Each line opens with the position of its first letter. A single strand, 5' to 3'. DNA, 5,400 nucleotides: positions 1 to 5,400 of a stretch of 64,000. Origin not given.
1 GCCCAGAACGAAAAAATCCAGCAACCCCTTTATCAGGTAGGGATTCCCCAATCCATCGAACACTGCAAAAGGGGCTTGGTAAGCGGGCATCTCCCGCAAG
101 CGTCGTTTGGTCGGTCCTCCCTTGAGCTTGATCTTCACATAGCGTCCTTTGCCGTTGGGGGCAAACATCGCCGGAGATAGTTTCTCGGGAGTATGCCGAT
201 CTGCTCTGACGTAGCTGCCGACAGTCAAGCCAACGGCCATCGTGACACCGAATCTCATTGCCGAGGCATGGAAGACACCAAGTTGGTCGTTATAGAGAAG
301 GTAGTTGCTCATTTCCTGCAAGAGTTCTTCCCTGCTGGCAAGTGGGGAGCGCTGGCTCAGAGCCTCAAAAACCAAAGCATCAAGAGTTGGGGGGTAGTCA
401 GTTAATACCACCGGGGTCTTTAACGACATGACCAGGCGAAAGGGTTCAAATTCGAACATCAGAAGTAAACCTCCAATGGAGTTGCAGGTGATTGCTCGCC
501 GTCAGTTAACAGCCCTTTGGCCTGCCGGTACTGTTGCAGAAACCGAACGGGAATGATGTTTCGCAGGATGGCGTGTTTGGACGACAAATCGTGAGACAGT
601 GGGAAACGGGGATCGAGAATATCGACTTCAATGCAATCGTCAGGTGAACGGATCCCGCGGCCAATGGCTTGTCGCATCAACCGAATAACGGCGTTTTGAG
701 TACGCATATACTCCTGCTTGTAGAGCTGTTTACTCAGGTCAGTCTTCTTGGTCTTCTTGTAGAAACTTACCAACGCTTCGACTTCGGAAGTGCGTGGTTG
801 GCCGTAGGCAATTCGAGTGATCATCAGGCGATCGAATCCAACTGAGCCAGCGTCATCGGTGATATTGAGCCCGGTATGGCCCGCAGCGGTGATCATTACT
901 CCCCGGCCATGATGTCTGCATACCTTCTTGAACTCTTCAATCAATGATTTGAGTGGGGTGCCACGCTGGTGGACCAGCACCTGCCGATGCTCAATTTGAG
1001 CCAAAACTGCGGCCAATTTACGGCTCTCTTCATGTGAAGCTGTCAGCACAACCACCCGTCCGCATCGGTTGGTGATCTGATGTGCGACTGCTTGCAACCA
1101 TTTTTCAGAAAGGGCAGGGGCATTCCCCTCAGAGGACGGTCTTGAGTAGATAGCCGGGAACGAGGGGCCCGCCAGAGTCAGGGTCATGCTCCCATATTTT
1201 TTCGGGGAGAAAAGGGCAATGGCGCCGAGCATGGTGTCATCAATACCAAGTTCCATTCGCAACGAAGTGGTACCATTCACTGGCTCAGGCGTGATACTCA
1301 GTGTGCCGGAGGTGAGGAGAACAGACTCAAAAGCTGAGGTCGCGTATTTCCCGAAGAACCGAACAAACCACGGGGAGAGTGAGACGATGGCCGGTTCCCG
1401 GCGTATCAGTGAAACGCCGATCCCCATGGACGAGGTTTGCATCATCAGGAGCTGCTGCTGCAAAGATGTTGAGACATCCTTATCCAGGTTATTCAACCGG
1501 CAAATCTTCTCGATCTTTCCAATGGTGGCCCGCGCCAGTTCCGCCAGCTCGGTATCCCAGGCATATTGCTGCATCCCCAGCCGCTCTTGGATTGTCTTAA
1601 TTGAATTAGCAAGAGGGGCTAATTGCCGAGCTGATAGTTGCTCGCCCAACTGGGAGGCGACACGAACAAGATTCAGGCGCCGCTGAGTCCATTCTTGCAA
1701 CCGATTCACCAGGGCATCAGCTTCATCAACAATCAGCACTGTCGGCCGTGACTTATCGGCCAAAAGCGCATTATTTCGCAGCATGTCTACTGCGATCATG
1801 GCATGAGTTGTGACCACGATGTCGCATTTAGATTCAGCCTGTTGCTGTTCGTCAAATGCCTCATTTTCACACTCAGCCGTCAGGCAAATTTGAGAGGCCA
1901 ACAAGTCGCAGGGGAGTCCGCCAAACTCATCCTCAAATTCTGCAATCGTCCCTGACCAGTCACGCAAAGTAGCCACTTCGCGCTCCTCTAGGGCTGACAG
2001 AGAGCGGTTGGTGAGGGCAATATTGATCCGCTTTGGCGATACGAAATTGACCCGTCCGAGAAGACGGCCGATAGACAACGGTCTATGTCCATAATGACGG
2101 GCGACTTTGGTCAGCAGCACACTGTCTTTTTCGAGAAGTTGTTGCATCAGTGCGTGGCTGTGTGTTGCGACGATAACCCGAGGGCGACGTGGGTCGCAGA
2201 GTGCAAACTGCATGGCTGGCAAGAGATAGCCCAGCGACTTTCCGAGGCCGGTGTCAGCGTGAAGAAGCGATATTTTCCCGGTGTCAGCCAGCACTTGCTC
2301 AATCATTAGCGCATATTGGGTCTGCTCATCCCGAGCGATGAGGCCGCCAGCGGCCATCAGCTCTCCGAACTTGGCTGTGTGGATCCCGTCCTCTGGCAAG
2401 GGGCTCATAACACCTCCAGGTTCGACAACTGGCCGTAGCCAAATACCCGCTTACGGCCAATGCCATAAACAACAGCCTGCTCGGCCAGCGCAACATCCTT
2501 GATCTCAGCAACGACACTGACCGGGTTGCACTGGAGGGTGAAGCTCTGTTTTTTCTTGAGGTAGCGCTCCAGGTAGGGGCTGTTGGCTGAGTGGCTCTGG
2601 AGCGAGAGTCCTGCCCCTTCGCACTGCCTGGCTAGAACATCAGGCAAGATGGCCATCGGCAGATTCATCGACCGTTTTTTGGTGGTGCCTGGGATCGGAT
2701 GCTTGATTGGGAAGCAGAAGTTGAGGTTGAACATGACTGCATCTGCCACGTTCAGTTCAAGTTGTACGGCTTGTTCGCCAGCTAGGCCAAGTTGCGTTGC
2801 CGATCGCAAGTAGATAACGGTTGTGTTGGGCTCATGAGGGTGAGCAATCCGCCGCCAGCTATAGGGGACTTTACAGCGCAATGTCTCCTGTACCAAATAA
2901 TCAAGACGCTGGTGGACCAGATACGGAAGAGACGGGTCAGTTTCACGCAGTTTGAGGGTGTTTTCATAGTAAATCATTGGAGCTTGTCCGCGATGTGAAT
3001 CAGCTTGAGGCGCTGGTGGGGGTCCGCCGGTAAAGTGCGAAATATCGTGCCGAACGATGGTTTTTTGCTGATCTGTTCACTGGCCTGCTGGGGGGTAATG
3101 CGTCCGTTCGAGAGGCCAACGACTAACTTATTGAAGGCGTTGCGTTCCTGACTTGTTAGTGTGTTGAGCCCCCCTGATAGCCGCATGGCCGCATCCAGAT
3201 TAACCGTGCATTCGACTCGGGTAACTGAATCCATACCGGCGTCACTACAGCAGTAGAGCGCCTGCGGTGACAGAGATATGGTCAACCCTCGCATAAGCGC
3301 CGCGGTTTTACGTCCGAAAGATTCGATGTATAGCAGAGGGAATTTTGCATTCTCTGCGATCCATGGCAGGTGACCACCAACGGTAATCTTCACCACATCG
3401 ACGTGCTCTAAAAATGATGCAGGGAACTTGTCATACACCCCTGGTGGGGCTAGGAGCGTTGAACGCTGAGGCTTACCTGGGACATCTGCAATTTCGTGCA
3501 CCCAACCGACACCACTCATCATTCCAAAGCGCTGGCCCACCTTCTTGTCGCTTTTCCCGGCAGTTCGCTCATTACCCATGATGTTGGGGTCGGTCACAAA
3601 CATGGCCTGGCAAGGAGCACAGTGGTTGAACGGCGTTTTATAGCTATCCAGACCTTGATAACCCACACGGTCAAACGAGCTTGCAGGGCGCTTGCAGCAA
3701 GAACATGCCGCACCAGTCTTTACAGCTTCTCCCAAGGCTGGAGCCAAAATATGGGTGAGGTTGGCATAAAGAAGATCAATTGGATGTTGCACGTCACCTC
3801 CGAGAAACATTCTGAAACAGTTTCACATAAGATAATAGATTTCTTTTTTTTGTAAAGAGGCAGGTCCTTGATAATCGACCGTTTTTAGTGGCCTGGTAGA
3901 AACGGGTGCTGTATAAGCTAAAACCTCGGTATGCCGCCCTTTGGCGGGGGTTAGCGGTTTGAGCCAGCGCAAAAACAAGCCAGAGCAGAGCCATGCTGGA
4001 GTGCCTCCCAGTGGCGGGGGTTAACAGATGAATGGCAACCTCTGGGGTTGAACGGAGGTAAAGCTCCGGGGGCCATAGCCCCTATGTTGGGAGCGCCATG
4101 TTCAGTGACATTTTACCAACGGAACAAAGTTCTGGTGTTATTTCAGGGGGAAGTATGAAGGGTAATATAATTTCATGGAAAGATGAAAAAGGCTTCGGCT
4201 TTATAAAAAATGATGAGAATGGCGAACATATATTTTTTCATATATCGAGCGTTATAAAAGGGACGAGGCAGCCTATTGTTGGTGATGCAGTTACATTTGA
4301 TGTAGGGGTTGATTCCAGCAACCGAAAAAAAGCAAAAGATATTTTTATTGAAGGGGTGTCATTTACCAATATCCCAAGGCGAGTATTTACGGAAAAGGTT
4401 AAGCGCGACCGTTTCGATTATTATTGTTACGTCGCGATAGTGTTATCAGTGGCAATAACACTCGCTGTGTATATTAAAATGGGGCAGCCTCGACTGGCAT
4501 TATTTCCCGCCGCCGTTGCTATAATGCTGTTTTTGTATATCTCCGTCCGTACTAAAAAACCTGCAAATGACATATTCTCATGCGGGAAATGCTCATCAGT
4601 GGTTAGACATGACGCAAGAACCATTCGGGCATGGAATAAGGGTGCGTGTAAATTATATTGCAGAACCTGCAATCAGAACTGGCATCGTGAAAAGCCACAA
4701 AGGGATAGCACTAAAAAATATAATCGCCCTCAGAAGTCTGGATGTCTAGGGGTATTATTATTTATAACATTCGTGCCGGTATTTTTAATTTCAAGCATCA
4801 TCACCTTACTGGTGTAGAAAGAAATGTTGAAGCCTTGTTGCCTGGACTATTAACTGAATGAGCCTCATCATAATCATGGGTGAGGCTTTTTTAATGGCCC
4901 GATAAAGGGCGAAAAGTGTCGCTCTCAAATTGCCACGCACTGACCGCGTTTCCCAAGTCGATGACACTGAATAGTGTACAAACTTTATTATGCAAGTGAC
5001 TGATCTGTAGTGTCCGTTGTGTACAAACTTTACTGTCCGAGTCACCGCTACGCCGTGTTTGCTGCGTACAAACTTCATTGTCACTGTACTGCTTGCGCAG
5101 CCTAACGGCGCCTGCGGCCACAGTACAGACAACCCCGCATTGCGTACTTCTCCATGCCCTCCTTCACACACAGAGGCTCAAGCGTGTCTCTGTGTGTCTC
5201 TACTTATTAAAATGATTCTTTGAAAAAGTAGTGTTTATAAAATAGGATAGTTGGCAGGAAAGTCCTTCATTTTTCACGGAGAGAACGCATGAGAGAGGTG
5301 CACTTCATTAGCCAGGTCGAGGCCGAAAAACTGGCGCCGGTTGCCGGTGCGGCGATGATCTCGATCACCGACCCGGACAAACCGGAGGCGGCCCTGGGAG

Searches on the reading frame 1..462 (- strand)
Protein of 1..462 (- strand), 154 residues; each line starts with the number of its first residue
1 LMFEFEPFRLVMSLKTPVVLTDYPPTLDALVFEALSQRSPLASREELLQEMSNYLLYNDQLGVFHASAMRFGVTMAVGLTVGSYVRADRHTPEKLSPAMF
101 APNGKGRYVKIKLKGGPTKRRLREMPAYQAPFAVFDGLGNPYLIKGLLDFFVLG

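Call 89: search_protein_families(library=padloc, proteins=[window:1-462:-], max_evalue=0.001)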
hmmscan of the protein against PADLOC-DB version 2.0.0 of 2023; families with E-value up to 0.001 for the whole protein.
window:1-462:- (154 aa): 2 families
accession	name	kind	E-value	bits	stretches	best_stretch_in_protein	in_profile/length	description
PDLC01113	typeIV_Cas5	-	3.4e-47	159.1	1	2-150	1-148/229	Csf3gr5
PDLC01727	typeIV_Cas5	-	5.3e-23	80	1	4-148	3-141/222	Csf3_0_IV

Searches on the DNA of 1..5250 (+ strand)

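Call 8: search_dna_similar(query=window:1-5250:+, collection=plasmids, mode=near, max_rows=30)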
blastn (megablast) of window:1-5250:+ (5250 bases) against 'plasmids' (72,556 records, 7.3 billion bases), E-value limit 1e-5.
Records with a match: 3; places in all: 3; records where one place covers at least 80% of the query: 0.
Best place of each record, by identity: 95-99% 3.
By first word of the organism name: Aeromonas 3.
By predicted mobility (MOB-suite, as given by PLSDB): conjugative 3.
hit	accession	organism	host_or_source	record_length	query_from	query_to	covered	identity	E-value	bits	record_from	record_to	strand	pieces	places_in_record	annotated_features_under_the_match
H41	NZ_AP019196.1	Aeromonas caviae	-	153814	5198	5250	1%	98.1%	3e-15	94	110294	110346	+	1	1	none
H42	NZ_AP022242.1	Aeromonas caviae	-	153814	5198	5250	1%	98.1%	3e-15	94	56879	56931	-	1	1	none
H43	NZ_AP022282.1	Aeromonas veronii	-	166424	5198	5250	1%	98.1%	3e-15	94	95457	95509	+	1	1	none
